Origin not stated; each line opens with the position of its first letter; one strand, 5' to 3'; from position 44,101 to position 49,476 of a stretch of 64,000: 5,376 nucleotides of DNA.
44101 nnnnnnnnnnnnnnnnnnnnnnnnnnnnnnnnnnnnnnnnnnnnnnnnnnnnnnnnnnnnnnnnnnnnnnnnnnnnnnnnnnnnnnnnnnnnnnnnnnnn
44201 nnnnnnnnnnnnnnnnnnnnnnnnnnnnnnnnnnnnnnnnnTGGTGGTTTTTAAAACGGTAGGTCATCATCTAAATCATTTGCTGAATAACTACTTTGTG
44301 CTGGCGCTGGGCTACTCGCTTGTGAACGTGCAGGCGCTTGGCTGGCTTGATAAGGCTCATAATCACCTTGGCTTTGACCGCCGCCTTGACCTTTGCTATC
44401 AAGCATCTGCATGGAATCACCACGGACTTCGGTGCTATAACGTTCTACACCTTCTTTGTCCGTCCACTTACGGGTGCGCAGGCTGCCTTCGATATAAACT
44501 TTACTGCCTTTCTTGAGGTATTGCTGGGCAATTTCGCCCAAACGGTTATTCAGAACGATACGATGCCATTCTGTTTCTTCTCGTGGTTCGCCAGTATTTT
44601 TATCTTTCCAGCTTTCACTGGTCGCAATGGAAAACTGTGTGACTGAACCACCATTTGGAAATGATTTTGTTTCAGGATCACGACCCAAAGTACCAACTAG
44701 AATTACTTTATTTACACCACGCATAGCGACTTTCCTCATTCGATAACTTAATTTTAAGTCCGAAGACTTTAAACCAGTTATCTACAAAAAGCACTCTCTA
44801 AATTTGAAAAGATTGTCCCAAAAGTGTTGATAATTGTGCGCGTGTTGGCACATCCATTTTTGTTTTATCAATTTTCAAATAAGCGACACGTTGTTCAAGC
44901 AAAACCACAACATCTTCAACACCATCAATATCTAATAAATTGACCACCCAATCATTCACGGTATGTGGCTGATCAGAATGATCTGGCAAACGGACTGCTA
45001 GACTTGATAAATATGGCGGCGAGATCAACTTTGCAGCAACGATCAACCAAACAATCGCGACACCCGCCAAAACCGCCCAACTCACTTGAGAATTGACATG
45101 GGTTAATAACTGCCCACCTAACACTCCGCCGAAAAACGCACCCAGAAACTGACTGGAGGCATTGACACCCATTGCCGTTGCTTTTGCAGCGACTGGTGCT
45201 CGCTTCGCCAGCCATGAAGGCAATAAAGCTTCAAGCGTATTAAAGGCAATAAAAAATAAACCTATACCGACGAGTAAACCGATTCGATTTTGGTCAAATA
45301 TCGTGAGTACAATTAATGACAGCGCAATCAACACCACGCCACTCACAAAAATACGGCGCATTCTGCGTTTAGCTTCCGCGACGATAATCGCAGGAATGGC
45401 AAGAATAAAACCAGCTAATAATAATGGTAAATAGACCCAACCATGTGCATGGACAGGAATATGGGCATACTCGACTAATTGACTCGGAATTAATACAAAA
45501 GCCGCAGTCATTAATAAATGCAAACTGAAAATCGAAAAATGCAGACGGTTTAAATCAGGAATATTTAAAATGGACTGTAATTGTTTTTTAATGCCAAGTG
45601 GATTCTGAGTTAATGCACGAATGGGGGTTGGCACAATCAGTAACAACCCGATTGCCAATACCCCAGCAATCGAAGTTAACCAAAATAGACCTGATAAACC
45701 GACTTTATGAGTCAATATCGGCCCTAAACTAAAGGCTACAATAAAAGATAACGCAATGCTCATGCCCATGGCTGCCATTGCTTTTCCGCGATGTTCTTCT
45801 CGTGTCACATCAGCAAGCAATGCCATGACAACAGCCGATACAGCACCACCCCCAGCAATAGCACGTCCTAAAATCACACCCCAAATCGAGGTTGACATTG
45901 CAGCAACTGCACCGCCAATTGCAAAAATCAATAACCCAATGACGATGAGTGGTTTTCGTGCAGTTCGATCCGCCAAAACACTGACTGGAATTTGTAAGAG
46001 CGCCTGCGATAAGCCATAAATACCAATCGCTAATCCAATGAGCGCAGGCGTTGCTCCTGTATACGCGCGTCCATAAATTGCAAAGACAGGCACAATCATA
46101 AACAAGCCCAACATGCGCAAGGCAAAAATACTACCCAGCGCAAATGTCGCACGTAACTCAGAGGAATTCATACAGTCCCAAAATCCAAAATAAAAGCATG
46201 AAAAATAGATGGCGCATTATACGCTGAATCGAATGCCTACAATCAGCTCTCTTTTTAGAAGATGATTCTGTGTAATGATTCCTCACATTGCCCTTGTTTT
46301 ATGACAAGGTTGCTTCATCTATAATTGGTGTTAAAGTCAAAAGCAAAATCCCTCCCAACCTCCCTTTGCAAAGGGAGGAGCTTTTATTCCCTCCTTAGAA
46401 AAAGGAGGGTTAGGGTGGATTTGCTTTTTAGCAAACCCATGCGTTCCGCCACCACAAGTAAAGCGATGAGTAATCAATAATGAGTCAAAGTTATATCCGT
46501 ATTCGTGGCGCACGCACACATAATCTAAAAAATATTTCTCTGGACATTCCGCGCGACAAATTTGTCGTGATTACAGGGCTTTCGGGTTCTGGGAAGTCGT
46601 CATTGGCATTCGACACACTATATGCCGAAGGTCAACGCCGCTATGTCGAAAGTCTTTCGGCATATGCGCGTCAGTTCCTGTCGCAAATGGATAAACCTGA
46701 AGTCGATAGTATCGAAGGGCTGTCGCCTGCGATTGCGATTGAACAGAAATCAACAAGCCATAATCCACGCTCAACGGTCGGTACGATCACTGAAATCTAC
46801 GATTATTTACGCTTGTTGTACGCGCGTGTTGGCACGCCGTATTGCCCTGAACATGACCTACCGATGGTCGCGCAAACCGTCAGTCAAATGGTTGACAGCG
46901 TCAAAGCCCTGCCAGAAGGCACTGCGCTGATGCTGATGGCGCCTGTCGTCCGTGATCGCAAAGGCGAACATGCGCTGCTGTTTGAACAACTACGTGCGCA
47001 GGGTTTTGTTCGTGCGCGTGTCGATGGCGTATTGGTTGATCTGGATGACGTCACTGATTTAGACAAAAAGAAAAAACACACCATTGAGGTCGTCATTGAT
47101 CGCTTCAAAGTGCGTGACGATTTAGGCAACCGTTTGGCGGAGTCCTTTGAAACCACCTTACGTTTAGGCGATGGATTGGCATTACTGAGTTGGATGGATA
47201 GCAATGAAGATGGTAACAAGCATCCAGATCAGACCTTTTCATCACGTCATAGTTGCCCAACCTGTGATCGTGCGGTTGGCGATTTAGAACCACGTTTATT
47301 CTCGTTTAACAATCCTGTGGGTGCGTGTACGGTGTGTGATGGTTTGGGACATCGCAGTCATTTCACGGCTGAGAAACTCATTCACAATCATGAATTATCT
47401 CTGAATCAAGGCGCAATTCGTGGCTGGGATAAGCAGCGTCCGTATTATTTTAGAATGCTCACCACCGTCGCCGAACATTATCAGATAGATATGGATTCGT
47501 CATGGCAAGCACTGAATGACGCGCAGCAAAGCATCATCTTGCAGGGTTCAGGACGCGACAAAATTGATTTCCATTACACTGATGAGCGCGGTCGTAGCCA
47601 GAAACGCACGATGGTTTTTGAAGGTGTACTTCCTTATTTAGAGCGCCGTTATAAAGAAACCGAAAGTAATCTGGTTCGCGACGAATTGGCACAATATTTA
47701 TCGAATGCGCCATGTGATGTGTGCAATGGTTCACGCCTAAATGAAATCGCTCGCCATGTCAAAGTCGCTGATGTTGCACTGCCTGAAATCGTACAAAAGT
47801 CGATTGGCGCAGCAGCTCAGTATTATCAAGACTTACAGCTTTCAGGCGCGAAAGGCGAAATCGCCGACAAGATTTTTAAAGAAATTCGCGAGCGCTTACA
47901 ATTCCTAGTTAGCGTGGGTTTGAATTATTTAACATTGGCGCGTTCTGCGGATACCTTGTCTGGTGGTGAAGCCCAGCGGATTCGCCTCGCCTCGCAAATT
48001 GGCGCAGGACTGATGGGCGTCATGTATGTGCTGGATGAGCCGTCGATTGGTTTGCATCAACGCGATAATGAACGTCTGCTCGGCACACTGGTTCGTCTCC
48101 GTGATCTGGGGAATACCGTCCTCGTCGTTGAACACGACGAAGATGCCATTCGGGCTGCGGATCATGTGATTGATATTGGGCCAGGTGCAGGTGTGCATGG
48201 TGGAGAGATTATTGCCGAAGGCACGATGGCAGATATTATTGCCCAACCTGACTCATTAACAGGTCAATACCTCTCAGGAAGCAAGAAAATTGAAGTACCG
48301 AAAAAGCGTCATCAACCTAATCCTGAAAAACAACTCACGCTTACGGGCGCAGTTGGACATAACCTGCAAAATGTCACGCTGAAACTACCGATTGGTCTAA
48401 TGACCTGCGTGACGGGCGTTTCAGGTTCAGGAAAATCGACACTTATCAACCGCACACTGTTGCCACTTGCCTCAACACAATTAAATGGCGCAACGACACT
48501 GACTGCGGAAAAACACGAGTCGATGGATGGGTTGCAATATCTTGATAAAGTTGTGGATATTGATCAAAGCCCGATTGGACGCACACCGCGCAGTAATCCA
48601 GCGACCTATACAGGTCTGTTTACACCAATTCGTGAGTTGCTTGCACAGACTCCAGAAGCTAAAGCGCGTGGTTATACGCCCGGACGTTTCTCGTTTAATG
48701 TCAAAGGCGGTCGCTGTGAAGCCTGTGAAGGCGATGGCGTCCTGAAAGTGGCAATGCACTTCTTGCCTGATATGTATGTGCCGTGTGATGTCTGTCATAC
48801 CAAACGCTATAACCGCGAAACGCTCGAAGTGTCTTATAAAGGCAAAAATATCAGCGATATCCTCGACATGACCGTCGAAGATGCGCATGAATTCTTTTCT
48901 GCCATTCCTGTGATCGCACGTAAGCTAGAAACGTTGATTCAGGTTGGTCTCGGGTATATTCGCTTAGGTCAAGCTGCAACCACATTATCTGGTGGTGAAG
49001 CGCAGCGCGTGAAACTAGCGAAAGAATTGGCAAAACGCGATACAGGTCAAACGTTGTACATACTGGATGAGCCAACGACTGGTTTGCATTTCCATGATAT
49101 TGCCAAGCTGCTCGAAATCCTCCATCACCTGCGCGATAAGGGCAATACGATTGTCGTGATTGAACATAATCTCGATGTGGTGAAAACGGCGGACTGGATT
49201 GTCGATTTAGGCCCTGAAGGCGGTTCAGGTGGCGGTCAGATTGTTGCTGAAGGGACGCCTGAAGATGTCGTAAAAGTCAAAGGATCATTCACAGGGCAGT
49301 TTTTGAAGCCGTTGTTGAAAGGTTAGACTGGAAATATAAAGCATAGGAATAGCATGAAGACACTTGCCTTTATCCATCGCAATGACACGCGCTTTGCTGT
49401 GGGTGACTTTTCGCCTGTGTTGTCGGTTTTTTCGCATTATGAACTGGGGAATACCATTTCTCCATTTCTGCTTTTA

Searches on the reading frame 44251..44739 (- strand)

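Call 58: search_protein_families(library=pfam, proteins=[window:44251-44739:-], max_evalue=0.00001)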
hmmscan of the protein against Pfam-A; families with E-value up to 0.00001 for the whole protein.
window:44251-44739:- (162 aa): 1 family
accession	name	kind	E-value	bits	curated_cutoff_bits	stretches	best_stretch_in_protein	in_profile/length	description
PF00436.31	SSB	-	6.1e-38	129.5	26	1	9-113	1-104/104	Single-strand binding protein family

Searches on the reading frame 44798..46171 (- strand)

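Call 58: search_protein_families(library=pfam, proteins=[window:44798-46171:-], max_evalue=0.00001)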
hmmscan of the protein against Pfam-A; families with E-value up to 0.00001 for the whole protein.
window:44798-46171:- (457 aa): 2 families
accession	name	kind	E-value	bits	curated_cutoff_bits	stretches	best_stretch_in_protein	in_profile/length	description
PF07690.21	MFS_1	-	6.6e-39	134.2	33.4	2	15-308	4-304/347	Major Facilitator Superfamily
PF00083.30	Sugar_tr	-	3.9e-08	33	22.3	1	42-182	45-194/452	Sugar (and other) transporter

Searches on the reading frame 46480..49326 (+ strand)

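Call 58: search_protein_families(library=pfam, proteins=[window:46480-49326:+], max_evalue=0.00001)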
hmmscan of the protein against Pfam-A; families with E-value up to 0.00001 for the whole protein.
window:46480-49326:+ (948 aa): 8 families
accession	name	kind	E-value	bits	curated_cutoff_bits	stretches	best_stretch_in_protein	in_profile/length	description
PF17760.6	UvrA_inter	-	3.5e-36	123.8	23.3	1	132-236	1-105/109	UvrA interaction domain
PF17755.6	UvrA_DNA-bind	-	3.8e-35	120.9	23.2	1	298-405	3-110/110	UvrA DNA-binding domain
PF00005.33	ABC_tran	-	2.4e-21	77.2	25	0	814-867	87-137/137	ABC transporter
PF02463.25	SMC_N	-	2e-10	40.9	40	0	835-908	136-209/220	RecF/RecN/SMC N terminal domain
PF13555.12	AAA_29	-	2.2e-08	34.1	27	0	636-671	19-57/61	P-loop containing region of AAA domain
PF13191.12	AAA_16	-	4e-08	34.4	32.6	0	27-202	25-152/167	AAA ATPase domain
PF20703.3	nSTAND1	-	1.7e-07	31.7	27.1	0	12-85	19-88/379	Novel STAND NTPase 1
PF13401.12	AAA_22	-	3.5e-06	27.8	27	0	641-682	7-45/130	AAA domain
